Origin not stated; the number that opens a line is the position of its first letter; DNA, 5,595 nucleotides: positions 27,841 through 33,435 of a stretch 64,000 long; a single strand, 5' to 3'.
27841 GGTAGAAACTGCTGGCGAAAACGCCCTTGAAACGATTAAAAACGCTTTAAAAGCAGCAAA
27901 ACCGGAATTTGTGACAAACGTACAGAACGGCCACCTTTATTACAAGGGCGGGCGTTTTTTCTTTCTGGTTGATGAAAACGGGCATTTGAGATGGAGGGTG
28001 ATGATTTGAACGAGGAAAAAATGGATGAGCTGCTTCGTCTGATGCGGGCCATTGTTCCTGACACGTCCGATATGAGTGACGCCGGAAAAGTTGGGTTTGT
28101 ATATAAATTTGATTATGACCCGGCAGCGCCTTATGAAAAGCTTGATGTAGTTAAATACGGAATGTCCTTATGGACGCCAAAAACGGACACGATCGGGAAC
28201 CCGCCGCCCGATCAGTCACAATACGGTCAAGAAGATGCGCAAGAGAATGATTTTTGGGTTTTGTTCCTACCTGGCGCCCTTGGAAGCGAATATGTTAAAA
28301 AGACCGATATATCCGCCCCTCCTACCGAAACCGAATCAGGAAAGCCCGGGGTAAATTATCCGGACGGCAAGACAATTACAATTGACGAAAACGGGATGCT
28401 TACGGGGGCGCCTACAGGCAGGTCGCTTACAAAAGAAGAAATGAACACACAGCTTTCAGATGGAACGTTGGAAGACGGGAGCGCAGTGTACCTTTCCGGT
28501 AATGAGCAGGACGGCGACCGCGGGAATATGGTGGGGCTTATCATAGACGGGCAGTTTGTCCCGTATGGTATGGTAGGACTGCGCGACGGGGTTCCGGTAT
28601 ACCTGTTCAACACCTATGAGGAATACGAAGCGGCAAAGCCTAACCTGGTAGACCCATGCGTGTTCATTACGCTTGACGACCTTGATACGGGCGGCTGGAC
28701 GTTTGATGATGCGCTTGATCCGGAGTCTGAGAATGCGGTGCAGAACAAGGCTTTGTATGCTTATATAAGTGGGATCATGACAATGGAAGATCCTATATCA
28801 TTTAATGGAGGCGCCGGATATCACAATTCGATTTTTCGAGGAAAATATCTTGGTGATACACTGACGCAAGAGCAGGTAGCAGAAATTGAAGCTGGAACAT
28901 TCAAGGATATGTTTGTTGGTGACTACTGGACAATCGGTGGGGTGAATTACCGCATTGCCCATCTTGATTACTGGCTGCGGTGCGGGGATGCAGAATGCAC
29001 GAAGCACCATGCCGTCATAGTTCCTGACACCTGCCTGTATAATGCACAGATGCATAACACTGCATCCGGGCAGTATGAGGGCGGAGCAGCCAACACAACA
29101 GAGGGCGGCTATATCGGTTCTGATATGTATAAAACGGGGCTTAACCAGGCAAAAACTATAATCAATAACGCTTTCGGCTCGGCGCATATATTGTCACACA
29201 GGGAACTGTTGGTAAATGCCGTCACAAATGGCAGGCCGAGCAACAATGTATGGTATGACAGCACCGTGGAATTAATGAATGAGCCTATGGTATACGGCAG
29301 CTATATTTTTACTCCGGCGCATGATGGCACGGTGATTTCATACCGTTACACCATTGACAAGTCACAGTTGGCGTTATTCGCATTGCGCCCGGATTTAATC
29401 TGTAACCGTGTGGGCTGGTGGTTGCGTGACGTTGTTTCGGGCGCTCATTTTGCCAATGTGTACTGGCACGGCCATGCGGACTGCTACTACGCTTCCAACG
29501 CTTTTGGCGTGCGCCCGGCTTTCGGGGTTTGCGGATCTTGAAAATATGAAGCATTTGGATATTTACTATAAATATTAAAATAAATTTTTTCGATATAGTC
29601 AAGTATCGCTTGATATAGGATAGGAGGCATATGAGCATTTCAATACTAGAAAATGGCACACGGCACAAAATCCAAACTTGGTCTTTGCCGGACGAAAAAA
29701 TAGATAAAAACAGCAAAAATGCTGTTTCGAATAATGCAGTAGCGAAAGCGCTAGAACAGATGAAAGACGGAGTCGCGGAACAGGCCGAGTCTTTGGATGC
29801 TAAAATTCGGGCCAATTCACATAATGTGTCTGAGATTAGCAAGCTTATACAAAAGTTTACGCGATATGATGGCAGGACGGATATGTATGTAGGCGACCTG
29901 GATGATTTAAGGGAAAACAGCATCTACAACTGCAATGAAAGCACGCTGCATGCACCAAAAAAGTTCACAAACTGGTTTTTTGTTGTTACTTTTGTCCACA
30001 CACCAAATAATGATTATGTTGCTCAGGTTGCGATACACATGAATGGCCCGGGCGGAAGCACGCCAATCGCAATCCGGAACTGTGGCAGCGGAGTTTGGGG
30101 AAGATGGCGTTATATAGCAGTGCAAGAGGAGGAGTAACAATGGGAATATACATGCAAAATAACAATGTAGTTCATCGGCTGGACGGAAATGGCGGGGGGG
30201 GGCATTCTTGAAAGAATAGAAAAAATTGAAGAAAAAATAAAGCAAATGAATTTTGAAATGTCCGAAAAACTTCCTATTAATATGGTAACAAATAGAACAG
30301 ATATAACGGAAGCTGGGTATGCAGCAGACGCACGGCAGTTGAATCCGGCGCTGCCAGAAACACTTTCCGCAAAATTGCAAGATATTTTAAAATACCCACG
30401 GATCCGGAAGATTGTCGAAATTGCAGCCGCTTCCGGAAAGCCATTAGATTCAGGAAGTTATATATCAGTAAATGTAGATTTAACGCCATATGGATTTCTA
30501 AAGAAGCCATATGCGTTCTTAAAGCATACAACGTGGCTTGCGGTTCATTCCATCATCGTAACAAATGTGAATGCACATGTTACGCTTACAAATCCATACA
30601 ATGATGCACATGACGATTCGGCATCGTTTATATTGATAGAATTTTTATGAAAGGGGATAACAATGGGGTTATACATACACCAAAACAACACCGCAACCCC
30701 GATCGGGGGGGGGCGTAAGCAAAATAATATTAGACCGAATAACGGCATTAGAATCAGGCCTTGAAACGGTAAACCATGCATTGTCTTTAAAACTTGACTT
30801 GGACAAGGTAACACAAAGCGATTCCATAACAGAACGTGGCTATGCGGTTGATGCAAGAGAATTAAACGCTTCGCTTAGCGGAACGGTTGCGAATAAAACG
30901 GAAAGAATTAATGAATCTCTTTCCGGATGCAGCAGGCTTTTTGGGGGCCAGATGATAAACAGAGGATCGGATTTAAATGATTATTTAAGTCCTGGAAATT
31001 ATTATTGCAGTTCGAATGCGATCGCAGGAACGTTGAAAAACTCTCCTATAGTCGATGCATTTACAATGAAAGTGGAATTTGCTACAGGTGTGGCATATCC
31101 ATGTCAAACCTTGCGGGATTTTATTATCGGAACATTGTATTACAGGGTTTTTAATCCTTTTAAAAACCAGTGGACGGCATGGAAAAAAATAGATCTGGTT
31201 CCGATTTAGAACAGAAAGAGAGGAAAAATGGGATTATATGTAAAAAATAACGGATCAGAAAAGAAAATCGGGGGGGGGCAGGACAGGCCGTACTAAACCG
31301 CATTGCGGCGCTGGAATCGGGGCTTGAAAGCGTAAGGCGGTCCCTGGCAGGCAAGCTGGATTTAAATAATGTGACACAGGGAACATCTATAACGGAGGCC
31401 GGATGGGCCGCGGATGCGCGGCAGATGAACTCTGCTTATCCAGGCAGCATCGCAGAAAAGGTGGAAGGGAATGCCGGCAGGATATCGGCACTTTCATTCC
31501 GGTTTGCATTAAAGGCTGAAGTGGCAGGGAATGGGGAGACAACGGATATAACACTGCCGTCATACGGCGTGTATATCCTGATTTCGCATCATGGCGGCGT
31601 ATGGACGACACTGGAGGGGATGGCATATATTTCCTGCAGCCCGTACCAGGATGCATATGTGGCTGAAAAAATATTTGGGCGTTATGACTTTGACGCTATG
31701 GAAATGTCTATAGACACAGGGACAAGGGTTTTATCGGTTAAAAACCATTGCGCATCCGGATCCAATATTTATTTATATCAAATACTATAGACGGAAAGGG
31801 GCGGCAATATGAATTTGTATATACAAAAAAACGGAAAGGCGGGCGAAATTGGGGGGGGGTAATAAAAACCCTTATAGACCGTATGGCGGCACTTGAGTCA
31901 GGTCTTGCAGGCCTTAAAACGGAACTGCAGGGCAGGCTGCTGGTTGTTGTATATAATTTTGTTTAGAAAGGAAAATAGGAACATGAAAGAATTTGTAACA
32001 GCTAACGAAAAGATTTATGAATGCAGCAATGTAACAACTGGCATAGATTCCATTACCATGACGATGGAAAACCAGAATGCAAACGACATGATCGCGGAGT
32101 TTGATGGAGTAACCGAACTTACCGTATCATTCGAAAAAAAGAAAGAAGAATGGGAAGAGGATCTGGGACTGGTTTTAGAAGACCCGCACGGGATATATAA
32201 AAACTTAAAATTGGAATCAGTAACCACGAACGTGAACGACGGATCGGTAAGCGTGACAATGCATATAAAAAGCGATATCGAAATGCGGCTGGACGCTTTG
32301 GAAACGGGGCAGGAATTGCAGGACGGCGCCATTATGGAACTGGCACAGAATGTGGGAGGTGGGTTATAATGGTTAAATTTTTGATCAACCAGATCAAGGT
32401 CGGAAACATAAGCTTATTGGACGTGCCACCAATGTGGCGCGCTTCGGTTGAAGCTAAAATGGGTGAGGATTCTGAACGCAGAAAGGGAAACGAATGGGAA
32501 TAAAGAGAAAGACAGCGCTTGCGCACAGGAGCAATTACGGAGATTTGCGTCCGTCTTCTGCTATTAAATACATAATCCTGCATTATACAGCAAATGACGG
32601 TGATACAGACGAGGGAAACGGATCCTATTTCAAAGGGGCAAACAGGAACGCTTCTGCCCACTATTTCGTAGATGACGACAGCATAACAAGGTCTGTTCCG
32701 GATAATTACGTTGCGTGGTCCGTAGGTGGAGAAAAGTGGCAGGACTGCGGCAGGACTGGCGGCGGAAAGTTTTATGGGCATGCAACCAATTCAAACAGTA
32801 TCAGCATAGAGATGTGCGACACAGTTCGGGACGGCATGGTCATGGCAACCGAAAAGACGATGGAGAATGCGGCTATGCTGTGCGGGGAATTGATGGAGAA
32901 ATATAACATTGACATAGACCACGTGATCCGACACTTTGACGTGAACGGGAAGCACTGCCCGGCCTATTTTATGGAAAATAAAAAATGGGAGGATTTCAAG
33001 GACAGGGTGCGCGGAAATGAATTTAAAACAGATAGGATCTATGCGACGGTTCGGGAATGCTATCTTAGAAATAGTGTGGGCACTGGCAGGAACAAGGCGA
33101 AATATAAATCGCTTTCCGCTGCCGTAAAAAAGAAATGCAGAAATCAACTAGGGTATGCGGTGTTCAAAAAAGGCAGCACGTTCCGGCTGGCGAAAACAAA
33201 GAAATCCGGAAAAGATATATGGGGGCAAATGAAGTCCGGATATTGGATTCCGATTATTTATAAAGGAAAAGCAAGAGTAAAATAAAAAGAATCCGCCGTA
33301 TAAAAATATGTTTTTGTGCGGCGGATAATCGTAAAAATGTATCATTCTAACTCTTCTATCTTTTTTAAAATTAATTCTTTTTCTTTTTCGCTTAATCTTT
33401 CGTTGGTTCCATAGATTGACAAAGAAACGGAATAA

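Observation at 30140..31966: Four tandem fibre-tip genes each gated by a G9 tract placed right after a conserved leader peptide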

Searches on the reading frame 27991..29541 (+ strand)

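Call 9: search_protein_families(library=pfam, max_evalue=0.01, proteins=[window:27991-29541:+])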
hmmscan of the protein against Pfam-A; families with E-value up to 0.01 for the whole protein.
window:27991-29541:+ (516 aa): 1 family
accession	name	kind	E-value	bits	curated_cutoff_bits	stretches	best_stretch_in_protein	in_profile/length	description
PF19789.6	DUF6273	-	0.0004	20.7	23.5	1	466-513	126-170/172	Domain of unknown function (DUF6273)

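Call 10: search_protein_families(library=phrogs, max_evalue=0.01, proteins=[window:27991-29541:+])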
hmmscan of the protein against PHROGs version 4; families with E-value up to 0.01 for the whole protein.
window:27991-29541:+ (516 aa): 2 families
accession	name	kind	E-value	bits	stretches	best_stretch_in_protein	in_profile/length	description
phrog_5073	-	tail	0.00083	19.5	1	24-78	200-254/519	tail fiber protein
phrog_21980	-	unknown function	0.0037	17.9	1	478-511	200-237/241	-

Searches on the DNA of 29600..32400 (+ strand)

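Call 11: search_dna_similar(query=window:29600-32400:+, collection=phages, mode=distant, max_rows=20)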
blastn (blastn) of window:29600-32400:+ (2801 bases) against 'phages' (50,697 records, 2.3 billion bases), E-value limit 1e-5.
No match.

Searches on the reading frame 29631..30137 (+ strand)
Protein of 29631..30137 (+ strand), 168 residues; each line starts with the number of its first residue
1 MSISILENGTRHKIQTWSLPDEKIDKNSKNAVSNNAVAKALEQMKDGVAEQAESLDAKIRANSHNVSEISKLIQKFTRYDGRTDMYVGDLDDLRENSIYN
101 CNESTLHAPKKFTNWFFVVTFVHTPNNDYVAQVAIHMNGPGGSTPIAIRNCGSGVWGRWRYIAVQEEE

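Call 9: search_protein_families(library=pfam, max_evalue=0.01, proteins=[window:29631-30137:+])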
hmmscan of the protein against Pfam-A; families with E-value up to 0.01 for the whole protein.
window:29631-30137:+ (168 aa): 0 families

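Call 10: search_protein_families(library=phrogs, max_evalue=0.01, proteins=[window:29631-30137:+])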
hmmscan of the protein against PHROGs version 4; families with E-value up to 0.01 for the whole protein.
window:29631-30137:+ (168 aa): 0 families

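Call 84: find_homologous_proteins(query=window:29631-30134:+, max_evalue=0.001)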
Query window:29631-30134:+ (168 aa): 3 proteins with E <= 0.001 among 27 candidates.
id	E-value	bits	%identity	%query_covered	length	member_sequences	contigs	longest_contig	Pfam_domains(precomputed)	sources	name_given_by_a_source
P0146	2.6e-109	380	100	100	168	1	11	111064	-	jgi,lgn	-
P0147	7.5e-74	265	72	99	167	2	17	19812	-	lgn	-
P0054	3.2e-45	172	63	68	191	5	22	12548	-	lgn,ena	-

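Call 85: find_encoding_contigs(protein=P0146, flank=5000, max_places=10)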
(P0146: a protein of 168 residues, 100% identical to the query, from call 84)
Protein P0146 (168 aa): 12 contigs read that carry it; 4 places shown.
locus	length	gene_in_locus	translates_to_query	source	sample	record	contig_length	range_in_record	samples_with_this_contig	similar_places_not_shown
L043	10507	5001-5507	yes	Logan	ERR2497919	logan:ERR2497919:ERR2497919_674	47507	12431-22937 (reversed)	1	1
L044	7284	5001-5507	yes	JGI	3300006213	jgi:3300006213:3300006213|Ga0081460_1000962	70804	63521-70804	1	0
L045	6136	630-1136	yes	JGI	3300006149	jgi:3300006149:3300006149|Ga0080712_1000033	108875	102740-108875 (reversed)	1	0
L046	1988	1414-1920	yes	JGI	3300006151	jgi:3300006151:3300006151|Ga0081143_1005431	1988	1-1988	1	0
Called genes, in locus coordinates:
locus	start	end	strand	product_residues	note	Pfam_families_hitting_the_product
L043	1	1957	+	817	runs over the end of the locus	PF07902:Gp58 (faint)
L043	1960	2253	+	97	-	-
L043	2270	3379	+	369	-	-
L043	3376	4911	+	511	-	PF19789:DUF6273 (faint)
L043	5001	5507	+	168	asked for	-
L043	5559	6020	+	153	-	-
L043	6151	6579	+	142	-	-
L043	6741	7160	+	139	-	-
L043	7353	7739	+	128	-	-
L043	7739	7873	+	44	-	-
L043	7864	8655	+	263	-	PF01510:Amidase_2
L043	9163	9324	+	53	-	PF13560:HTH_31, PF01381:HTH_3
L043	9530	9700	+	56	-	-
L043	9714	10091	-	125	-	PF01381:HTH_3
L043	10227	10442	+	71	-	PF12844:HTH_19 (weak), PF01381:HTH_3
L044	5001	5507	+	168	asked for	-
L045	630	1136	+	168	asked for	-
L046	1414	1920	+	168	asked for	-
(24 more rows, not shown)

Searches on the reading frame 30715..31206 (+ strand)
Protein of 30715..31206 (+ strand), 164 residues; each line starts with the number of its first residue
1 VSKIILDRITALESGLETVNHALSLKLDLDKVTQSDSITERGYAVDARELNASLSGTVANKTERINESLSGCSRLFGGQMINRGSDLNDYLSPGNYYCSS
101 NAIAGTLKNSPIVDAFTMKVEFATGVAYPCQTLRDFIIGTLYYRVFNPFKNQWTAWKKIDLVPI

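Call 53: predict_structure(alignment_id=A4)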
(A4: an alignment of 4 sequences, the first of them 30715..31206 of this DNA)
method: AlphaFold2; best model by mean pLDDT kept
length: 164 residues; sequences in the alignment: 4
mean_pLDDT: 43.1   pTM: 0.28
mean pLDDT of the five models: 43.1, 40.2, 40.2, 39.7, 39.0
residues with pLDDT >= 90: 0; 70-90: 14; 50-70: 30; < 50: 120
segments of 3 or more residues with pLDDT < 50: 23-79, 81-88, 90-121, 123-137, 160-164
pLDDT, mean of each block of 10 residues (from residue 1): 74 71 45 27 31 26 29 35 47 42 31 36 43 44 54 57 30
secondary structure, 60 per line:
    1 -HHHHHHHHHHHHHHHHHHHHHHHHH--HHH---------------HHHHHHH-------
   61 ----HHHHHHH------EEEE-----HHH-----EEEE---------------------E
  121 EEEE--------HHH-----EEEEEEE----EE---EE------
elements in order: H2-26 H47-53 H65-71 E78-81 E95-98 E120-124 E141-147

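Call 54: search_solved_structures(query=A4, max_evalue=1, show_alignments=2)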
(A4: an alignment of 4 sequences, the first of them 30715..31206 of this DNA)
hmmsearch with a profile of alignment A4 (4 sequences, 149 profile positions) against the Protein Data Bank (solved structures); distinct sequences matched with E-value up to 1: 1.
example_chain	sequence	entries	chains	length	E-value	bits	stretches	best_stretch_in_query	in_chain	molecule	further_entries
6cl6_A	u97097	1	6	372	0.08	16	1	66-144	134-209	Tail fiber protein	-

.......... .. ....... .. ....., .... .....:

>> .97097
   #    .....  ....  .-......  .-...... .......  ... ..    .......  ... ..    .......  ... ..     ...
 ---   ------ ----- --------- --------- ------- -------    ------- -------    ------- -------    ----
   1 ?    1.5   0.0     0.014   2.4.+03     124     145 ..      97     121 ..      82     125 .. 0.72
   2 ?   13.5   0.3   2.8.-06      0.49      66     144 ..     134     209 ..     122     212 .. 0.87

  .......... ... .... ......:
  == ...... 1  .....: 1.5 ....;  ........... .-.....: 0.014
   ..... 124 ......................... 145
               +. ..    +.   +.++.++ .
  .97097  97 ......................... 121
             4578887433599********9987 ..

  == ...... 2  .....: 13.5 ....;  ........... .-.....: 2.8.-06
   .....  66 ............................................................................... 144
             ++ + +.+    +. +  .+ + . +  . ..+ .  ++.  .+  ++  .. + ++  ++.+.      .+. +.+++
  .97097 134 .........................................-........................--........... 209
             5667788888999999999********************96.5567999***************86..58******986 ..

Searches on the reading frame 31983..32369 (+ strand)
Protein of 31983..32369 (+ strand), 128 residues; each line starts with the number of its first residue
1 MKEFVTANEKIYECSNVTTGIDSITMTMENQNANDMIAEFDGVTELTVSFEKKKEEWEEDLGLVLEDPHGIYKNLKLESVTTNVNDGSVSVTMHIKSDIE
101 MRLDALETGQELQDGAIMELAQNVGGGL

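Call 9: search_protein_families(library=pfam, max_evalue=0.01, proteins=[window:31983-32369:+])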
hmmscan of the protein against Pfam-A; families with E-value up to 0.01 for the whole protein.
window:31983-32369:+ (128 aa): 0 families

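Call 10: search_protein_families(library=phrogs, max_evalue=0.01, proteins=[window:31983-32369:+])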
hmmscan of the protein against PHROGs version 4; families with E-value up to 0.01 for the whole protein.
window:31983-32369:+ (128 aa): 0 families

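Call 91: search_protein_families(library=pfam, max_evalue=1, proteins=[window:31983-32369:+])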
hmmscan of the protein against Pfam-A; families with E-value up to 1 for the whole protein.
window:31983-32369:+ (128 aa): 1 family
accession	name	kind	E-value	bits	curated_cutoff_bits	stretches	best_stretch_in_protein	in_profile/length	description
PF18365.6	PI_PP_C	-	0.023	15.2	25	1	10-38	34-63/125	Phosphoinositide phosphatase C-terminal domain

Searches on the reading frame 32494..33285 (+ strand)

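Call 9: search_protein_families(library=pfam, max_evalue=0.01, proteins=[window:32494-33285:+])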
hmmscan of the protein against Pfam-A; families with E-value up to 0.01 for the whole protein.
window:32494-33285:+ (263 aa): 2 families
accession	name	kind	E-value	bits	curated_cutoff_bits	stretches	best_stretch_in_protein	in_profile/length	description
PF01510.30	Amidase_2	-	4.7e-24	85.6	26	1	22-157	3-130/131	N-acetylmuramoyl-L-alanine amidase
PF05880.17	Fiji_64_capsid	-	0.0011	17.8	27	1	123-169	439-481/544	Fijivirus 64 kDa capsid protein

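Call 10: search_protein_families(library=phrogs, max_evalue=0.01, proteins=[window:32494-33285:+])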
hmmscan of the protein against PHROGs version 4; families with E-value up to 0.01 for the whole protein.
window:32494-33285:+ (263 aa): 20 families
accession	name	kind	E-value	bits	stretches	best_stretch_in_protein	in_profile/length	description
phrog_670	-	lysis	1.9e-36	127.1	1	14-174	103-252/596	endolysin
phrog_1794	-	lysis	6.4e-34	118.9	1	18-225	50-237/336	amidase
phrog_9611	-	lysis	4.1e-33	116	1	23-194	22-188/246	endolysin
phrog_3088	-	lysis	3e-32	113.3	1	7-192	6-172/248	amidase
phrog_833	-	lysis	9.6e-31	108.5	1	20-173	25-174/294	endolysin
phrog_19265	-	unknown function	1.7e-28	101.2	1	13-187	13-170/293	-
phrog_1493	-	lysis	2.3e-26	93.9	1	5-178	15-173/394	endolysin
phrog_2338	-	lysis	4.1e-22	80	1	18-163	21-159/346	endolysin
phrog_18955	-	unknown function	1.9e-15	57.4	1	21-186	293-447/483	-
phrog_5182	-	lysis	2e-12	48.4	1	23-146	34-143/321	endolysin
phrog_15001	-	lysis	1.2e-07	32.1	1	42-151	68-161/367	endolysin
phrog_7698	-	lysis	6.3e-07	30.5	1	14-210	16-191/316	endolysin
phrog_2998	-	lysis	8.2e-06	26.6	1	10-173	132-296/485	endolysin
phrog_3393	-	lysis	1.6e-05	25.9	1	11-80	11-83/342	endolysin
phrog_14048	-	lysis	1.7e-05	25.7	1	15-168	18-165/305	endolysin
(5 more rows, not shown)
